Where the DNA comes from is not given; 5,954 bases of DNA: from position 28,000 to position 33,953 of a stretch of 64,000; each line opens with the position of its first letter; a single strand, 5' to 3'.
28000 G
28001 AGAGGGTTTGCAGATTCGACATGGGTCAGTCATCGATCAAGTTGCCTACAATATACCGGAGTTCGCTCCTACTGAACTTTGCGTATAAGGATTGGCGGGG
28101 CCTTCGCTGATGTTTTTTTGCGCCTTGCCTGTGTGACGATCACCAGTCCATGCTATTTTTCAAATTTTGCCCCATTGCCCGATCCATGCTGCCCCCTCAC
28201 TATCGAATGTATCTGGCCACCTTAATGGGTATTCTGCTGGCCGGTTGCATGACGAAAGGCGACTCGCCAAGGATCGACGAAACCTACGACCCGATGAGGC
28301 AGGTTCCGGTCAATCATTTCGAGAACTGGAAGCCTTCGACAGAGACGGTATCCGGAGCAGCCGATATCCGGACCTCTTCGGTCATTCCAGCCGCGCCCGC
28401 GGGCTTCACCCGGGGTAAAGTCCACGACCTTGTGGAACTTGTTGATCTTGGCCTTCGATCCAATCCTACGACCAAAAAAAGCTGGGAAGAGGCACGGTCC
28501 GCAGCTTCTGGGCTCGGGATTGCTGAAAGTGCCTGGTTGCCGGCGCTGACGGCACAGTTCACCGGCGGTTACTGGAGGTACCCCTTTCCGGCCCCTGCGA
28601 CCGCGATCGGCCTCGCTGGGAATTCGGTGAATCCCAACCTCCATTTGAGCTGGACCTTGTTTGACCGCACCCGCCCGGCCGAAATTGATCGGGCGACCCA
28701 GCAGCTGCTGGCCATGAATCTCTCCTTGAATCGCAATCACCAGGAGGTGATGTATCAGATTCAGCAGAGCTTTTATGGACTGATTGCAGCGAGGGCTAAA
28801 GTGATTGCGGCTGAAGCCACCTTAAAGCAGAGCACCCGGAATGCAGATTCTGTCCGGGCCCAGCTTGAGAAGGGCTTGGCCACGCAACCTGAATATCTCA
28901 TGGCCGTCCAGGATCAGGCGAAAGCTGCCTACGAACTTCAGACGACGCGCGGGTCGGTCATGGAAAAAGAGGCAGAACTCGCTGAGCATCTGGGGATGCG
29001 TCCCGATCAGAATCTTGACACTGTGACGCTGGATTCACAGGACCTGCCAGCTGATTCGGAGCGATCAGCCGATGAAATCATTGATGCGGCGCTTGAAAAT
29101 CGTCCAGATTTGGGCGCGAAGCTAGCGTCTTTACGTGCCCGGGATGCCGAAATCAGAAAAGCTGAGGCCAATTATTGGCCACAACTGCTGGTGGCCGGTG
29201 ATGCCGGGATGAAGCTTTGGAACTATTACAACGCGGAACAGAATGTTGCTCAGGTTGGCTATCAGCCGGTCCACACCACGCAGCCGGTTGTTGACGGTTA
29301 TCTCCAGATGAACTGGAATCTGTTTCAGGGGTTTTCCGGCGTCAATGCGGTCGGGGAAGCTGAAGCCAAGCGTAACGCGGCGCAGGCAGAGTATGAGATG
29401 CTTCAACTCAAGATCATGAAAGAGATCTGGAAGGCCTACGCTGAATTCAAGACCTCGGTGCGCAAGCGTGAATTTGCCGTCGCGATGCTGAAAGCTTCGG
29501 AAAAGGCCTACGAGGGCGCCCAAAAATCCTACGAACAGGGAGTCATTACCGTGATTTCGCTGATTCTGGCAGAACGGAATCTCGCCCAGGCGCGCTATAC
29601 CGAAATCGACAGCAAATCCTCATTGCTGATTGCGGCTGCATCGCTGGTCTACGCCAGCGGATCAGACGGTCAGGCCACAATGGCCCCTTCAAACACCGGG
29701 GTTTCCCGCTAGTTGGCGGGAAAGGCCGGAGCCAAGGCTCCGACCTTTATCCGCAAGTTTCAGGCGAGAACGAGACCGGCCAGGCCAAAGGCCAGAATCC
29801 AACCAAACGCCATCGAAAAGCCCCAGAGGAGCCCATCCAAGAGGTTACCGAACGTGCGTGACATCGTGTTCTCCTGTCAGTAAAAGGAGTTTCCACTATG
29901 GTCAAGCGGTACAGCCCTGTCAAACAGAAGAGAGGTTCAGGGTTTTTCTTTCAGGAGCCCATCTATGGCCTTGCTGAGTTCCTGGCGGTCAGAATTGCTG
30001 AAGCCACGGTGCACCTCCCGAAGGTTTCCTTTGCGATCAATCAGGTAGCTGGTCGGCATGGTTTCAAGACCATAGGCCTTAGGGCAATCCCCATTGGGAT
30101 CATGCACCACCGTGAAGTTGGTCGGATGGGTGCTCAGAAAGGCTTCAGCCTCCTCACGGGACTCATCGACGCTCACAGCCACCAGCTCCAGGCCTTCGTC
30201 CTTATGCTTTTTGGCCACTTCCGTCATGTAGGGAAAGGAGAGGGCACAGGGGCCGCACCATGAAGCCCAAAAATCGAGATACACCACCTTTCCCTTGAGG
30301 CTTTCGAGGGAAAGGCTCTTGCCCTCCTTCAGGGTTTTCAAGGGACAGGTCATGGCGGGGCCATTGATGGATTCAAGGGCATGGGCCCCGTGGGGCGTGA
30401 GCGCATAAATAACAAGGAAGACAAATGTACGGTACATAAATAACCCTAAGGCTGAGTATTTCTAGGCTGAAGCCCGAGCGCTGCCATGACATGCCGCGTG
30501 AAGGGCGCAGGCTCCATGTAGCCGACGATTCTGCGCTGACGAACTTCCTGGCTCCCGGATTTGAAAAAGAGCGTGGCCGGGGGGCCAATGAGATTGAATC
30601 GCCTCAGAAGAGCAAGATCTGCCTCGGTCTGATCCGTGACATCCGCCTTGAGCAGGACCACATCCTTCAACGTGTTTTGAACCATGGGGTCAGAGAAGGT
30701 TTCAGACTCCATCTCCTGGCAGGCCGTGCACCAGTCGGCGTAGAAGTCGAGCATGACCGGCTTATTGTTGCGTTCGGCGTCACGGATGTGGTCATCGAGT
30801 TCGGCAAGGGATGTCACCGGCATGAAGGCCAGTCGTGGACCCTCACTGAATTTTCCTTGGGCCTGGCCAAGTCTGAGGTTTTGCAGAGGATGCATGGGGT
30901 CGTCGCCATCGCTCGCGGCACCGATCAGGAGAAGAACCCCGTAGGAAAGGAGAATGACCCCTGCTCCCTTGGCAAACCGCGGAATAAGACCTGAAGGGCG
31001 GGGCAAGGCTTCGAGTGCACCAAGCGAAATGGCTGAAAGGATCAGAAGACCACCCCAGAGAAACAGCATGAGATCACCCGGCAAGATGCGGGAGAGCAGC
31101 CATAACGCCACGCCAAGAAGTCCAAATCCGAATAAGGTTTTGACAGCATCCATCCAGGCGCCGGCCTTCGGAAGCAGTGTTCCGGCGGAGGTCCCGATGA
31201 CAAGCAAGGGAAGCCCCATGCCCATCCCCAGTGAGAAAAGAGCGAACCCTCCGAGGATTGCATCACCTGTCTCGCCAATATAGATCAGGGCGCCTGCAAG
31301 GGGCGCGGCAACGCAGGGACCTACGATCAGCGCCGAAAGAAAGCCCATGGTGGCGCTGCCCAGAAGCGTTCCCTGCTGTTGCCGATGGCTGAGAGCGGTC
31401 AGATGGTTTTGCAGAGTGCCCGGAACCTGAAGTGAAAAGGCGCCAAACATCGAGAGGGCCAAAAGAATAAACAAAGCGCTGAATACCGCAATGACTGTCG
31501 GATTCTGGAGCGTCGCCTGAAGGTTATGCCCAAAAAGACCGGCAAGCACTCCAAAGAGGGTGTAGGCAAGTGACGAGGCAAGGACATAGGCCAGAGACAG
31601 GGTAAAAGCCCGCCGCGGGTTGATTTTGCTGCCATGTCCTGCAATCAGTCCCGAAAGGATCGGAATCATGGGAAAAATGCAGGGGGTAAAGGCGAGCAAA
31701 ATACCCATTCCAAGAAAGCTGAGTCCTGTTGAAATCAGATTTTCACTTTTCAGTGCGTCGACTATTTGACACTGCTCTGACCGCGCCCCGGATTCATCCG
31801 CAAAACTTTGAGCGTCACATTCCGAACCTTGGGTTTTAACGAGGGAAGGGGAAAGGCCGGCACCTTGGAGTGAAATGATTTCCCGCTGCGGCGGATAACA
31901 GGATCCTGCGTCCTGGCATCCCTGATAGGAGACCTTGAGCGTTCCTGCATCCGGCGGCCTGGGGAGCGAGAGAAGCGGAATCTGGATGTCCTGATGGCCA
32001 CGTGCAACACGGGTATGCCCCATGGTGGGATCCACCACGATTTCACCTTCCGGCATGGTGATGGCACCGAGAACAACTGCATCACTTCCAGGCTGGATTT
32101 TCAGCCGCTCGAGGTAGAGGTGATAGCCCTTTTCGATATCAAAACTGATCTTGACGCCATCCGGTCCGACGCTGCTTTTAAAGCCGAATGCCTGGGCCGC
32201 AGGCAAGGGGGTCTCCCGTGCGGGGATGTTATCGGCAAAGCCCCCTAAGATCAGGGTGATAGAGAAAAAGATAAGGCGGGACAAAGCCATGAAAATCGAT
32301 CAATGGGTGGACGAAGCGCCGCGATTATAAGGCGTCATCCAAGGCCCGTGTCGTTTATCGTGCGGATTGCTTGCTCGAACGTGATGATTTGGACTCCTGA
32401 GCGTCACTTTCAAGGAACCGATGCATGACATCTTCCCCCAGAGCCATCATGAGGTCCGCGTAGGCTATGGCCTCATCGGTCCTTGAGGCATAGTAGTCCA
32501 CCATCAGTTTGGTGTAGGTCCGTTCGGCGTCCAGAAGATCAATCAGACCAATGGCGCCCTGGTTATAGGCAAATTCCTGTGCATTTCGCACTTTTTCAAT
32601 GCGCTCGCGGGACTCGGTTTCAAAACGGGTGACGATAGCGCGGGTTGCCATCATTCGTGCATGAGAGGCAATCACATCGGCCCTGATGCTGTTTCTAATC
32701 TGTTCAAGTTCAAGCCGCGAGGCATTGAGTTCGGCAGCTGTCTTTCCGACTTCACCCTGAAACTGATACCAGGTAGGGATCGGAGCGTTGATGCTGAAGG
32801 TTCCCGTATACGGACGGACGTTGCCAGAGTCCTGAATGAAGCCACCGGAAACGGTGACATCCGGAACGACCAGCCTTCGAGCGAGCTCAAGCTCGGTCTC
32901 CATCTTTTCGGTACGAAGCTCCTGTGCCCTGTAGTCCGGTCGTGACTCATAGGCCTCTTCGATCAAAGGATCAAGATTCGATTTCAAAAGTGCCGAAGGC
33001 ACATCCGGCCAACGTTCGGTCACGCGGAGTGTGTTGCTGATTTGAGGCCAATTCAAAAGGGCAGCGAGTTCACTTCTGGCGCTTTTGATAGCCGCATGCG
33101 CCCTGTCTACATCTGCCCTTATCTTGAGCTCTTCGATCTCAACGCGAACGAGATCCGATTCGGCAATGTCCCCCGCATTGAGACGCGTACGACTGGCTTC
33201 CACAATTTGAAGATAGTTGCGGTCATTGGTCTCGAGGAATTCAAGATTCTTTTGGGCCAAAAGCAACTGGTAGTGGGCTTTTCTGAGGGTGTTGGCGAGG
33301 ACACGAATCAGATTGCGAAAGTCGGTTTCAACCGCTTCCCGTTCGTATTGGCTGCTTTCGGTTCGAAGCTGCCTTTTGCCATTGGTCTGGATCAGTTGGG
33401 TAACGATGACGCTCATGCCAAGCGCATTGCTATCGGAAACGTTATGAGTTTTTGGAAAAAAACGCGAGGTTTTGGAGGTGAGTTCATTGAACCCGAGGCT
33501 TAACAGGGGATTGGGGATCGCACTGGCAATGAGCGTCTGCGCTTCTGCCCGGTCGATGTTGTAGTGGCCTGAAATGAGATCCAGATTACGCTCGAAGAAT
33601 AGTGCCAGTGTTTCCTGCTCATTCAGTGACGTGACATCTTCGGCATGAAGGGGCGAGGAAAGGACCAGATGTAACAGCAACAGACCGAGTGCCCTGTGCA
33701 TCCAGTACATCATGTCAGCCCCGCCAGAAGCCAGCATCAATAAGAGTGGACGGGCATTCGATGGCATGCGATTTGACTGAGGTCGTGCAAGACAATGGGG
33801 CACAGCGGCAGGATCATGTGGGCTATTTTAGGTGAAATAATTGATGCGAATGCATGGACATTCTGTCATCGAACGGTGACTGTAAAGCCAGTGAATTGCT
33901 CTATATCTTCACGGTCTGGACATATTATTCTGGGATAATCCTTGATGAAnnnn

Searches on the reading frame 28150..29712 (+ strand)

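Call 13: search_protein_families(library=pfam, proteins=[window:28150-29712:+], max_evalue=0.001)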
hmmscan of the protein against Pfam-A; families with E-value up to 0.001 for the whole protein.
window:28150-29712:+ (520 aa): 1 family
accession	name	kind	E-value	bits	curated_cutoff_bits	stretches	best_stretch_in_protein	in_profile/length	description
PF02321.23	OEP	-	6e-47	160.3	22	2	308-504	2-187/187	Outer membrane efflux protein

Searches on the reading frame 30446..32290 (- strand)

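Call 14: search_protein_families(library=pfam, proteins=[window:30446-32290:-], max_evalue=0.001)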
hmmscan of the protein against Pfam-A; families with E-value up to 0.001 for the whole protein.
window:30446-32290:- (614 aa): 7 families
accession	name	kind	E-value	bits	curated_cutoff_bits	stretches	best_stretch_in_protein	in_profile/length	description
PF02683.22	DsbD_TM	-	9.6e-94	313.2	27.1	1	190-403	6-219/219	Cytochrome C biogenesis protein transmembrane domain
PF11412.14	DsbD_N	-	2.1e-21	76.6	25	1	26-141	2-117/119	Thiol:disulfide interchange protein DsbD, N-terminal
PF13899.12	Thioredoxin_7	-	1.5e-14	54.3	27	1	496-577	4-82/83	Thioredoxin-like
PF13098.12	Thioredoxin_2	-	5.8e-11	43.1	27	1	505-598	1-101/104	Thioredoxin-like domain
PF00085.26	Thioredoxin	-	1.1e-09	38.6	23.5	1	499-582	11-84/103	Thioredoxin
PF13386.12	DsbD_2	-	1.5e-07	32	24.9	1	194-384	4-190/199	Cytochrome C biogenesis protein transmembrane region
PF03190.21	Thioredox_DsbH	-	2.2e-05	24.9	27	1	498-558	26-87/163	Protein of unknown function, DUF255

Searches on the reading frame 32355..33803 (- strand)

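Call 14: search_protein_families(library=pfam, proteins=[window:32355-33803:-], max_evalue=0.001)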
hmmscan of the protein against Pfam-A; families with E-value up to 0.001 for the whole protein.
window:32355-33803:- (482 aa): 1 family
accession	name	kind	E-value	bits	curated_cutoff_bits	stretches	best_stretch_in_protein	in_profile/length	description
PF02321.23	OEP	-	3.9e-44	151.1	22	2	277-456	1-187/187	Outer membrane efflux protein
